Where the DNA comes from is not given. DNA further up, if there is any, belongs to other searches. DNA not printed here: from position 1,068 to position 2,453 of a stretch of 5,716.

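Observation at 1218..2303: Relaxase-only MobA without a primase domain or an overlapping mobB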

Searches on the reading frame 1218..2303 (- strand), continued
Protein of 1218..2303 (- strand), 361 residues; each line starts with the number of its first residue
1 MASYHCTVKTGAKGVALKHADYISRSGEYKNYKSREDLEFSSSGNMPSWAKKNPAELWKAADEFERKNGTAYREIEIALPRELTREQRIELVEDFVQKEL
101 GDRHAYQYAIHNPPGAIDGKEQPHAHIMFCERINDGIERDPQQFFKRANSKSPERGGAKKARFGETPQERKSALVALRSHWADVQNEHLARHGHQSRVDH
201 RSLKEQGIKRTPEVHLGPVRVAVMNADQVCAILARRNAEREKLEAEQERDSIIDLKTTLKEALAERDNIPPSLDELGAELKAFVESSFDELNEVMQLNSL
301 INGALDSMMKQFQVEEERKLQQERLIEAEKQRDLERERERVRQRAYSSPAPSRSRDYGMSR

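Call 24: search_protein_families(library=pfam, proteins=[L002:4222-4803:+, L003:2723-3256:+, L005:3002-3502:+, L007:2038-2451:+, L007:1290-3398:+], max_evalue=10)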
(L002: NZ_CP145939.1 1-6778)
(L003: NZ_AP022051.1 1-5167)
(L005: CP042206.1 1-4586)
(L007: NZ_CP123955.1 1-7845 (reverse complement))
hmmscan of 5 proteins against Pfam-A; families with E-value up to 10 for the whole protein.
L002:4222-4803:+ (193 aa): 35 families (the best 25 are shown)
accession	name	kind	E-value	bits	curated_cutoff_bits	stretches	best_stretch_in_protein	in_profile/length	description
PF14362.11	DUF4407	-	0.0045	16.8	31.3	1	14-108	117-206/297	Domain of unknown function (DUF4407)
PF17045.10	CEP63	-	0.0067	16.7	33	1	14-113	116-214/263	Centrosomal protein of 63 kDa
PF04102.17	SlyX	-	0.0082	17.2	30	1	83-111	14-42/67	SlyX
PF25762.1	HAUS1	-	0.024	14.9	40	1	6-116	26-137/236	HAUS augmin-like complex subunit 1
PF05713.17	MobC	-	0.031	15.2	23.2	1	42-78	13-44/45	Bacterial mobilisation protein (MobC)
PF06657.18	Cep57_MT_bd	-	0.033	15.1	31.3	1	18-73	9-65/77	Centrosome microtubule-binding domain of Cep57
PF14701.12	hDGE_amylase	-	0.048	13.2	27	1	16-93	238-316/439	Glycogen debranching enzyme, glucanotransferase domain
PF09432.15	THP2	-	0.05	14.1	28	1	15-77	32-94/129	Tho complex subunit THP2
PF19531.4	DUF6058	-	0.061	13.9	25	1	18-63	66-110/126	Family of unknown function (DUF6058)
PF02912.23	Phe_tRNA-synt_N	-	0.073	13.5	22.3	1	32-84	16-68/69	Aminoacyl tRNA synthetase class II, N-terminal domain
PF24740.1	DUF7691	-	0.083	13.4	27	1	40-96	9-65/204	Domain of unknown function (DUF7691)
PF01519.22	DUF16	-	0.1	13.5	40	1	62-110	29-79/104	Protein of unknown function DUF16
PF12725.13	DUF3810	-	0.13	12.1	28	2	104-153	50-99/311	Protein of unknown function (DUF3810)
PF25764.1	KIF21A_4th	-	0.14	12.2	33.1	1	15-108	12-101/183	KIF21A-like domain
PF02601.20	Exonuc_VII_L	-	0.14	12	35.9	1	15-110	164-260/315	Exonuclease VII, large subunit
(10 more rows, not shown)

L003:2723-3256:+ (177 aa): 6 families
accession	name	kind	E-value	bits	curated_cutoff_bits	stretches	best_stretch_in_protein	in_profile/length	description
PF20616.4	Caps_syn_GfcC_N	-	0.066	13.9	22.1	1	12-86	43-114/129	Capsule biosynthesis GfcC, N-terminal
PF16888.10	YwqH-like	-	0.11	13.1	33.7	1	16-103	37-121/123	YwqH-like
PF10779.14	XhlA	-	0.17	12.5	34.7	1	75-107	16-48/67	Haemolysin XhlA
PF05121.17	GvpK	-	0.18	12.3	25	0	73-99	47-73/85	Gas vesicle protein K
PF08702.15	Fib_alpha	-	0.56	10.8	29.9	1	6-102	35-127/143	Fibrinogen alpha/beta chain family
PF07889.17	DUF1664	-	6.7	7.2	34.6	1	63-106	73-116/124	Protein of unknown function (DUF1664)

L005:3002-3502:+ (166 aa): 5 families
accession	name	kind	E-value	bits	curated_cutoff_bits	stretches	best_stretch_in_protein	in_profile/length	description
PF06781.17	CrgA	-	0.048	14.3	24.8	1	92-134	36-77/89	Cell division protein CrgA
PF15378.11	DUF4605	-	0.062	13.5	27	1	89-111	36-58/59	Domain of unknown function (DUF4605)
PF02060.20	ISK_Channel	-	0.066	13.4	22.1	1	46-105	6-63/126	Slow voltage-gated potassium channel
PF20270.3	CATRA-C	-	0.2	12.8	24.6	1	14-84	30-96/137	CASPASE and TPR Repeat-Associated C-terminal domain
PF08391.16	Ly49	-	0.55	11.2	31.5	1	84-111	2-29/119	Ly49-like protein, N-terminal region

L007:2038-2451:+ (137 aa): 16 families
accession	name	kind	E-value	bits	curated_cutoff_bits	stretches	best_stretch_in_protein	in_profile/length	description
PF17511.7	Mobilization_B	-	3.6e-68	228.6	27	1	1-132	1-131/136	Mobilization protein B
PF06812.17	ImpA_N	-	0.03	14.8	26.9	1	33-75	22-66/119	ImpA, N-terminal, type VI secretion system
PF11068.13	YlqD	-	0.043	14.6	27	1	9-73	18-82/131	YlqD protein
PF05739.25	SNARE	-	0.056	13.9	26.8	1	66-101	13-47/53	SNARE domain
PF15189.11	MEIOC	-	0.056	13.6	27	1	23-87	89-152/166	Meiosis-specific coiled-coil domain-containing protein MEIOC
PF00724.26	Oxidored_FMN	-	0.067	12.9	27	1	2-89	226-313/342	NADH:flavin oxidoreductase / NADH oxidase family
PF14613.12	HAM1_C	-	0.079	13.5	27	1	24-95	75-147/162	HAM1-like, C-terminal domain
PF07352.17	Phage_Mu_Gam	-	0.2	12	28.3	1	13-71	4-62/149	Bacteriophage Mu Gam like protein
PF21773.2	ODAD1_CC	-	0.22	11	27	1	13-74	193-253/287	ODAD1 central coiled coil region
PF06005.17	ZapB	-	0.23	12.4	31.5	1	13-50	20-57/71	Cell division protein ZapB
PF12823.12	DUF3817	-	0.28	12.4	27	1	88-116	55-83/85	Domain of unknown function (DUF3817)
PF12128.14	DUF3584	-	0.49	8.2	31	1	8-79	380-451/1191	Protein of unknown function (DUF3584)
PF09718.15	Tape_meas_lam_C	-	0.95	10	23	1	51-80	2-31/76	Lambda phage tail tape-measure protein (Tape_meas_lam_C)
PF25547.1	WXG100_2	-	1.3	9.4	27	2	16-52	34-70/150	WXG100 like domain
PF22554.1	Chap-C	-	1.6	9.9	27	1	24-89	23-89/91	TY-Chap C-terminal domain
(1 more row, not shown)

L007:1290-3398:+ (702 aa): 5 families
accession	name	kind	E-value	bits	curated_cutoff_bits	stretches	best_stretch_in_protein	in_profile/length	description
PF03389.21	MobA_MobL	-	2.2e-34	119.7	26.7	1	21-218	15-224/224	MobA/MobL family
PF16793.10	RepB_primase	-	3.7e-31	108.9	24.3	1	397-557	5-164/186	RepB DNA-primase N-terminal domain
PF22448.1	RepB_primase_C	-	7.7e-15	55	26.1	1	622-673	2-53/54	RepB DNA-primase C-terminal helical domain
PF03432.20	Relaxase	-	0.00034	21.3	24.6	1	77-144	50-117/132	MobA/VirD2-like, nuclease domain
PF01239.28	PPTA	-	0.16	12.2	29.5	1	483-494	11-22/32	Protein prenyltransferase alpha subunit repeat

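Call 32: find_homologous_proteins(query=L007:2038-2448:+, max_evalue=0.001)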
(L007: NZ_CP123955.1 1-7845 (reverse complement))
Query L007:2038-2448:+ (137 aa): 67 proteins with E <= 0.001 among 169 candidates.
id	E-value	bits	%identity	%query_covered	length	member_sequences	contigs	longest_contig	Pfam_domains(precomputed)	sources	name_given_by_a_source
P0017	2.4e-74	265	99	100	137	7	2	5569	PF17511.7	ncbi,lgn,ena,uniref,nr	ncbi:IncQ-type mobilization protein MobB [Escherichia coli]|uniref:IncQ-type mobilization protein Mo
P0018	2.3e-73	262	96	100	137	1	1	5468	PF17511.7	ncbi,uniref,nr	ncbi:IncQ-type mobilization protein MobB [Escherichia coli]|uniref:IncQ-type mobilization protein Mo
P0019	3.3e-73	261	97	100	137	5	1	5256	PF17511.7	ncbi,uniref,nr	ncbi:IncQ-type mobilization protein MobB [Escherichia coli]|uniref:IncQ-type mobilization protein Mo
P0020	5.6e-73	261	96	100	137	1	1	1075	PF17511.7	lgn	-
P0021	1.5e-72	259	96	100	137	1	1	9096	PF17511.7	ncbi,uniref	ncbi:IncQ-type mobilization protein MobB [Proteus mirabilis]|uniref:IncQ-type mobilization protein M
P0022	3.2e-62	226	90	96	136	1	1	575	PF17511.7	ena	-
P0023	8.9e-62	225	89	96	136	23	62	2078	PF17511.7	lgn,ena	-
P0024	4.6e-61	222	89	96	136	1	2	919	PF17511.7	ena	-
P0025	5.4e-61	222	89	96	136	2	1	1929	PF17511.7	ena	-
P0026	9.8e-61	221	88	96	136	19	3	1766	PF17511.7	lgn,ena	-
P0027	3.2e-60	219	89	96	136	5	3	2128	PF17511.7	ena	-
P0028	4.3e-60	219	88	96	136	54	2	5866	PF17511.7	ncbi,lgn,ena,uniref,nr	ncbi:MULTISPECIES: IncQ-type mobilization protein MobB [Enterobacteriaceae]|uniref:IncQ-type mobiliz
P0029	1.1e-56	208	86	96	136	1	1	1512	PF17511.7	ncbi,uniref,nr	ncbi:IncQ-type mobilization protein MobB [Acinetobacter baumannii]|uniref:IncQ-type mobilization pro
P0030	3.7e-54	200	82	96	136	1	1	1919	PF17511.7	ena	-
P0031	8.1e-53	196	72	100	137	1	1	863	PF17511.7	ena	-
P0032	1.2e-52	195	77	96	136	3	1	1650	PF17511.7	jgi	-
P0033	1.6e-49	185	88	82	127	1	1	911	PF17511.7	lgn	-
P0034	8.7e-47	176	88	79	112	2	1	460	PF17511.7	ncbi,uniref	ncbi:IncQ-type mobilization protein MobB, partial [Helicobacter pylori]|uniref:IncQ-type mobilizatio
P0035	8.2e-45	170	69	96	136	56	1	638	PF17511.7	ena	-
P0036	1.1e-44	169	64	100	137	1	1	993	PF17511.7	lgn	-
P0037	1.7e-44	169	70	96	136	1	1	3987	PF17511.7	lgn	-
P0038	5.2e-44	167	65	99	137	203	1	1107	PF17511.7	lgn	-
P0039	2.3e-43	165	64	99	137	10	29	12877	PF17511.7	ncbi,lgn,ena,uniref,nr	ncbi:IncQ-type mobilization protein MobB [Salmonella enterica]|uniref:MobB n=4 Tax=Enterobacteriacea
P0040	2.9e-43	165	91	72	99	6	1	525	PF17511.7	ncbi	ncbi:IncQ-type mobilization protein MobB, partial [Serratia nevei]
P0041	5.2e-43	164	62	99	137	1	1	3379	PF17511.7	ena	-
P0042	5.2e-43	164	62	99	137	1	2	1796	PF17511.7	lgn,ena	-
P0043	9.1e-43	163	63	99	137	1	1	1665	PF17511.7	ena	-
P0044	1.4e-42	163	61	100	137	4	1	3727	PF17511.7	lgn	-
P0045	2.5e-42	162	62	99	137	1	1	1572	PF17511.7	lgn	-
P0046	3.4e-42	161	62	99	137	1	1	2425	PF17511.7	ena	-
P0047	3.5e-42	161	61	99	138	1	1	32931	PF17511.7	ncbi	ncbi:IncQ-type mobilization protein MobB [Providencia rettgeri]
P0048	4.4e-42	161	61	99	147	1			PF17511.7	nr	nr:IncQ-type mobilization protein MobB [Providencia rettgeri]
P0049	4.5e-42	161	62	99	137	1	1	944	PF17511.7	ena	-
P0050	8.2e-42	160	62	99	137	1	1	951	PF17511.7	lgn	-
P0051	1.1e-41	160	61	99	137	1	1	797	PF17511.7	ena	-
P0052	1.2e-41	160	83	76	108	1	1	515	PF17511.7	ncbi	ncbi:IncQ-type mobilization protein MobB, partial [Cutibacterium acnes]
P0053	1.3e-41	159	62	99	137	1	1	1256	PF17511.7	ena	-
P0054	9.0e-41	157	63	99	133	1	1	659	PF17511.7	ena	-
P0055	1.6e-40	156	61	99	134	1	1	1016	PF17511.7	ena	-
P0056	2.5e-40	155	61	99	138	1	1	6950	PF17511.7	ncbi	-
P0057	4.0e-40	155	61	99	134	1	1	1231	PF17511.7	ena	-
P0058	4.6e-40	154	61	99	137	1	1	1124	PF17511.7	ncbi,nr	ncbi:IncQ-type mobilization protein MobB [Vibrio parahaemolyticus]|nr:IncQ-type mobilization protein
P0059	9.6e-40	153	66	96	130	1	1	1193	PF17511.7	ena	-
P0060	1.8e-39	153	61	99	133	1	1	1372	PF17511.7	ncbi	ncbi:IncQ-type mobilization protein MobB [Escherichia coli]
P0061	2.1e-39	152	61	99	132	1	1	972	PF17511.7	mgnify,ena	mgnify:CR=1 FL=1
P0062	4.9e-38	148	58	98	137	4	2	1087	PF17511.7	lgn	-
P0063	8.3e-38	147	59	99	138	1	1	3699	PF17511.7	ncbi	-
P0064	6.4e-37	144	57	98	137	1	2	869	PF17511.7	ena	-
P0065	2.5e-34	136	60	88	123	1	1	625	PF17511.7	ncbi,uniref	ncbi:IncQ-type mobilization protein MobB, partial [Serratia marcescens]|uniref:IncQ-type mobilizatio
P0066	4.4e-34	135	59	99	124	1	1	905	PF17511.7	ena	-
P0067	1.1e-31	127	59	87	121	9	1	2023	PF17511.7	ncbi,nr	ncbi:mobilization protein, partial [Salmonella enterica subsp. enterica serovar Typhimurium]|nr:mobi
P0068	1.5e-31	127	47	91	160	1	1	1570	PF17511.7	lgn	-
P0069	3.1e-30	123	48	98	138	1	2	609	PF17511.7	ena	-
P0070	3.5e-30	123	97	45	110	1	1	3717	PF17511.7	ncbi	ncbi:IncQ-type mobilization protein MobB, partial [Serratia marcescens]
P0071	1.3e-28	117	82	58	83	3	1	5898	PF17511.7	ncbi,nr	ncbi:TPA: mobilization protein, partial [Escherichia coli]|nr:mobilization protein [Escherichia coli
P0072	1.5e-24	104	78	53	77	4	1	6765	PF17511.7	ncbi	ncbi:IncQ-type mobilization protein MobB [Proteus mirabilis]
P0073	7.5e-22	96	65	56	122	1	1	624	PF17511.7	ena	-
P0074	1.3e-21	95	65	56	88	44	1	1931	PF17511.7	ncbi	ncbi:IncQ-type mobilization protein MobB, partial [Klebsiella pneumoniae]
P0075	1.6e-21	95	62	62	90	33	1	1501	PF17511.7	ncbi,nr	ncbi:IncQ-type mobilization protein MobB, partial [Vibrio parahaemolyticus]|nr:IncQ-type mobilizatio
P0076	1.1e-20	92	56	72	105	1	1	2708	PF17511.7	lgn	-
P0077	4.5e-19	87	61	61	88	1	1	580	PF17511.7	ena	-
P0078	5.5e-19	86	65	55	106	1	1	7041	PF17511.7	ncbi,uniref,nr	ncbi:IncQ-type mobilization protein MobB [Providencia rettgeri]|uniref:IncQ-type mobilization protei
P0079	5.9e-18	83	63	60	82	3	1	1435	PF17511.7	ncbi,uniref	ncbi:IncQ-type mobilization protein MobB, partial [Vibrio sp. 2129(2023)]|uniref:IncQ-type mobilizat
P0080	1.3e-12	66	78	36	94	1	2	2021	PF17511.7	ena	-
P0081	3.2e-11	61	78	34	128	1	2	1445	PF17511.7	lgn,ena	-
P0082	5.7e-11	61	73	37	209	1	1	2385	PF13090.13,PF17511.7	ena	-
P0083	2.1e-8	52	75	29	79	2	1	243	PF17511.7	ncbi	ncbi:IncQ-type mobilization protein MobB, partial [Providencia rettgeri]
